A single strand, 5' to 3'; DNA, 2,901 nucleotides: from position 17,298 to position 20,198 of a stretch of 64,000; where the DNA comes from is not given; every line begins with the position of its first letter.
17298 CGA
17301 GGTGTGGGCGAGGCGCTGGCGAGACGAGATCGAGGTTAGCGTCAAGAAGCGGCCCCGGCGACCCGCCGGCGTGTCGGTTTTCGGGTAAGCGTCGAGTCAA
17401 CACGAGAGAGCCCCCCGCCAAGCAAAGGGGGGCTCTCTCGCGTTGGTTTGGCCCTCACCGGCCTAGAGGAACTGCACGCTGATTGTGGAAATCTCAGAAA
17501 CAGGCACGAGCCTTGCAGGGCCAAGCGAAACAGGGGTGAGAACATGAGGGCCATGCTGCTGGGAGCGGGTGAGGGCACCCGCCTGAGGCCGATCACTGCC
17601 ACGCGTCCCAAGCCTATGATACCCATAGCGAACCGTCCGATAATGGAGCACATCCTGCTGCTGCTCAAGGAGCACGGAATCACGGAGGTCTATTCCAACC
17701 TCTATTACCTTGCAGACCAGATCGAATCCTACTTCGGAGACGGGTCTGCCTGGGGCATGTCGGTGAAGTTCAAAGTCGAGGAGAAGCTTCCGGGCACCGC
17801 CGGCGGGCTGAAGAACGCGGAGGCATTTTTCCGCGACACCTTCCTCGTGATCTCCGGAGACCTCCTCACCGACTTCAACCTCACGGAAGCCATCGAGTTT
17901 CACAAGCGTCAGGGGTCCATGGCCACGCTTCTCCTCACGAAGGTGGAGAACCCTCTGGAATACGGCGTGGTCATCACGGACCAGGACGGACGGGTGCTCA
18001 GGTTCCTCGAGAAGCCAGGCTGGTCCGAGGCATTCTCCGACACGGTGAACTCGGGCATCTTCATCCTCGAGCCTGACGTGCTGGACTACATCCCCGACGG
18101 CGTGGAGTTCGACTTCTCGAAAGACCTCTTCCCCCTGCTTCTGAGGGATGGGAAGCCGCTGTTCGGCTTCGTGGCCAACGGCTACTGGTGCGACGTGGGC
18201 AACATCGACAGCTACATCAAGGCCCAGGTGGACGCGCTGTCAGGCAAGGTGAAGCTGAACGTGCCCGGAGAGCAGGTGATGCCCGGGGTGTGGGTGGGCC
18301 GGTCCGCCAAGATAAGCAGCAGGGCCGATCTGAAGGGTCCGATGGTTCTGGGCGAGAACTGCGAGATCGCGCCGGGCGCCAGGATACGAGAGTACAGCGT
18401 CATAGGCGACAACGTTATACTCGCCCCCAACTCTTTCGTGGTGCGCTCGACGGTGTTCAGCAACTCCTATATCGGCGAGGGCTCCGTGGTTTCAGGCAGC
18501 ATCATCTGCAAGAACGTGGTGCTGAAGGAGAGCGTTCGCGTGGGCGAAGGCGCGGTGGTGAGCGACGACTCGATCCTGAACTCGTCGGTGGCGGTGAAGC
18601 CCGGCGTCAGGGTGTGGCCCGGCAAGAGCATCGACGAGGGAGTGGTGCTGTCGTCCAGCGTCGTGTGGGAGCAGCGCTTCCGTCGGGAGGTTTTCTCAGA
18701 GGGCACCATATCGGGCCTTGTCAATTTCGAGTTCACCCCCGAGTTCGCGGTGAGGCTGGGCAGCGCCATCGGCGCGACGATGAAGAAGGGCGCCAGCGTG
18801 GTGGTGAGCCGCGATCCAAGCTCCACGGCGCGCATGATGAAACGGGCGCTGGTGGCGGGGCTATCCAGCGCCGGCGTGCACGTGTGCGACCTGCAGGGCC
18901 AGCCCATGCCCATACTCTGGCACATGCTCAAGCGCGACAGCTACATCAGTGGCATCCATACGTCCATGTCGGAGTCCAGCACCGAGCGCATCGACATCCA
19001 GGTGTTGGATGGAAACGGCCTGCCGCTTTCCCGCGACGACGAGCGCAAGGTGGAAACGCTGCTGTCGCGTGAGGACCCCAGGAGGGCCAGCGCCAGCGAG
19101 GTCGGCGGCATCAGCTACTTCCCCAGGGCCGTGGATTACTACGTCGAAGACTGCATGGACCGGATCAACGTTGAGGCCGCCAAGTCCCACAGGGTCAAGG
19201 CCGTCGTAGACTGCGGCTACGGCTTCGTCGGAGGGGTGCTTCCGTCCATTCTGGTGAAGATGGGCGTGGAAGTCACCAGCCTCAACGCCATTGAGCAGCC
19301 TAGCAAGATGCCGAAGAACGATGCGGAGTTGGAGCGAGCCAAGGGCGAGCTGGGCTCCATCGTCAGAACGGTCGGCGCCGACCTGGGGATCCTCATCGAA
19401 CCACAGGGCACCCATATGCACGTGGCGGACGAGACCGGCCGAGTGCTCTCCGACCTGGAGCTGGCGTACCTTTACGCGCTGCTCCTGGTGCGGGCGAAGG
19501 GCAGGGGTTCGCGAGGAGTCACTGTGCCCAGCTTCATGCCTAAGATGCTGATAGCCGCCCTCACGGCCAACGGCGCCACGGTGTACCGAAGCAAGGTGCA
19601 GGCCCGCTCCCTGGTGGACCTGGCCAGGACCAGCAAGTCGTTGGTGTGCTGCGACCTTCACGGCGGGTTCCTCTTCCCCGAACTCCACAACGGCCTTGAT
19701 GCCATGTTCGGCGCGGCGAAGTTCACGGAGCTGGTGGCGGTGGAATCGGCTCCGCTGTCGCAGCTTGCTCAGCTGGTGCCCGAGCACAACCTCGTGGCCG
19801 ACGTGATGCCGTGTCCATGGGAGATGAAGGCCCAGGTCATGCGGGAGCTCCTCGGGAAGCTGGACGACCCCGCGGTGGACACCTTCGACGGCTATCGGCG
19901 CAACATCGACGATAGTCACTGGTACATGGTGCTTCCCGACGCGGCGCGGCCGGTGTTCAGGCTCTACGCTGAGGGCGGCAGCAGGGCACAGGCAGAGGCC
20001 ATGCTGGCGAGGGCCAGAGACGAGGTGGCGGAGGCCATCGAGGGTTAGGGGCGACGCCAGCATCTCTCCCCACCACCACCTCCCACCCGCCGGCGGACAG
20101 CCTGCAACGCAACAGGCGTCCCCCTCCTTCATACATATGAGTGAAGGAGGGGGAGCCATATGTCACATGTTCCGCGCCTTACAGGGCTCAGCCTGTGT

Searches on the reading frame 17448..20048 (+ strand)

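Call 3: search_protein_families(library=pfam, proteins=[window:17448-20048:+], max_evalue=0.01)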
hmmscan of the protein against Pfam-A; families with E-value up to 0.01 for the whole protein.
window:17448-20048:+ (866 aa): 10 families
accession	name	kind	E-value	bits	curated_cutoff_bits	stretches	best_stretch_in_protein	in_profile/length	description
PF00483.29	NTP_transferase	-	2.6e-53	181.6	21.2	1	35-263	2-242/245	Nucleotidyl transferase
PF02878.22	PGM_PMM_I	-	1e-19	71.1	22.5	1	415-544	3-136/138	Phosphoglucomutase/phosphomannomutase, alpha/beta/alpha domain I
PF25084.1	LbH_EIF2B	-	5.8e-16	58.8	54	1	282-382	5-104/105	EIF2B subunit epsilon LbH domain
PF00132.30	Hexapep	-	3.6e-12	45.9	27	1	299-331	2-34/36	Bacterial transferase hexapeptide (six repeats)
PF02879.22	PGM_PMM_II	-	2.3e-09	38.1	29.3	1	564-664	2-103/103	Phosphoglucomutase/phosphomannomutase, alpha/beta/alpha domain II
PF24894.1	Hexapep_GlmU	-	6.1e-05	23.5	23.3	1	307-368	26-86/104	GlmU-like, C-terminal hexapeptide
PF12804.13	NTP_transf_3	-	6.8e-05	23.5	27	1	35-139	1-96/160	MobA-like NTP transferase domain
PF02880.22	PGM_PMM_III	-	0.00036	21.1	20.7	1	675-777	8-112/115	Phosphoglucomutase/phosphomannomutase, alpha/beta/alpha domain III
PF25087.1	GMPPB_C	-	0.00045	20.3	39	1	304-399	4-104/110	GMPPB C-terminal domain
PF07959.18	Fucose_pyrophosphorylase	-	0.0027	17.2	34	0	323-380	281-330/418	Fucose pyrophosphorylase domain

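Call 4: search_protein_families(library=ncbifam, proteins=[window:17448-20048:+], max_evalue=0.01)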
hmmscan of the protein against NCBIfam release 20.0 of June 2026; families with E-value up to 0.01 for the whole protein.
window:17448-20048:+ (866 aa): 51 families (the best 25 are shown)
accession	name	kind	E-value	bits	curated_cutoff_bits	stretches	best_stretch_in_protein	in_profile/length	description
NF052502.1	man1P_GTase_Rv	exception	9.1e-74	248.4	440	1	34-372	2-337/352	mannose-1-phosphate guanylyltransferase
TIGR03990.1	Arch_GlmM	equivalog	4.5e-64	217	439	1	415-860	3-444/444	phosphoglucosamine mutase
TIGR03992.1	Arch_glmU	subfamily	2.4e-60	204.5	292.1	1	33-358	1-326/393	bifunctional sugar-1-phosphate nucleotidylyltransferase/acetyltransferase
TIGR01208.1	rmlA_long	equivalog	2.6e-44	151.6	320.25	1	35-375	2-349/353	glucose-1-phosphate thymidylyltransferase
NF041173.1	Sug_nt_acttase_Thmprot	equivalog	5.9e-41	140.7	600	1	33-359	1-327/405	bifunctional sugar-1-phosphate nucleotidylyltransferase/acetyltransferase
NF045761.1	NAMPUrTaseMurU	equivalog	4.3e-35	121.6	250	1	33-254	1-218/226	N-acetylmuramate alpha-1-phosphate uridylyltransferase MurU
NF003670.0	PRK05293.1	equivalog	3.6e-33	115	470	1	31-369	3-362/382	glucose-1-phosphate adenylyltransferase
TIGR01455.1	glmM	equivalog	3.1e-32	111.9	447.55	1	421-776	6-363/442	phosphoglucosamine mutase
NF041313.1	UDPGP_AglF_Halo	equivalog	1.7e-29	102.9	400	1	33-213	1-180/234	UTP--glucose-1-phosphate uridylyltransferase AglF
TIGR02091.1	glgC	equivalog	6.4e-29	101.1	424.9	1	35-366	3-363/364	glucose-1-phosphate adenylyltransferase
TIGR02623.1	G1P_cyt_trans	equivalog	1.1e-27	97.1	300.25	2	117-249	106-231/255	glucose-1-phosphate cytidylyltransferase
NF049965.1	GlMnHpPGnyltfHddC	equivalog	1.1e-25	90.6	300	1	33-224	1-184/221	D-glycero-D-manno-heptose 1-phosphate guanosyltransferase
NF010935.0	PRK14355.1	equivalog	2.1e-25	89.3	718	2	31-212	2-183/459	bifunctional UDP-N-acetylglucosamine diphosphorylase/glucosamine-1-phosphate N-acetyltransferase GlmU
NF010934.1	PRK14354.1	equivalog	3.8e-23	81.7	450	2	35-212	2-177/447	bifunctional UDP-N-acetylglucosamine diphosphorylase/glucosamine-1-phosphate N-acetyltransferase GlmU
TIGR01173.1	glmU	equivalog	6.7e-23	81.2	366.85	2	34-212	2-177/452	bifunctional UDP-N-acetylglucosamine diphosphorylase/glucosamine-1-phosphate N-acetyltransferase GlmU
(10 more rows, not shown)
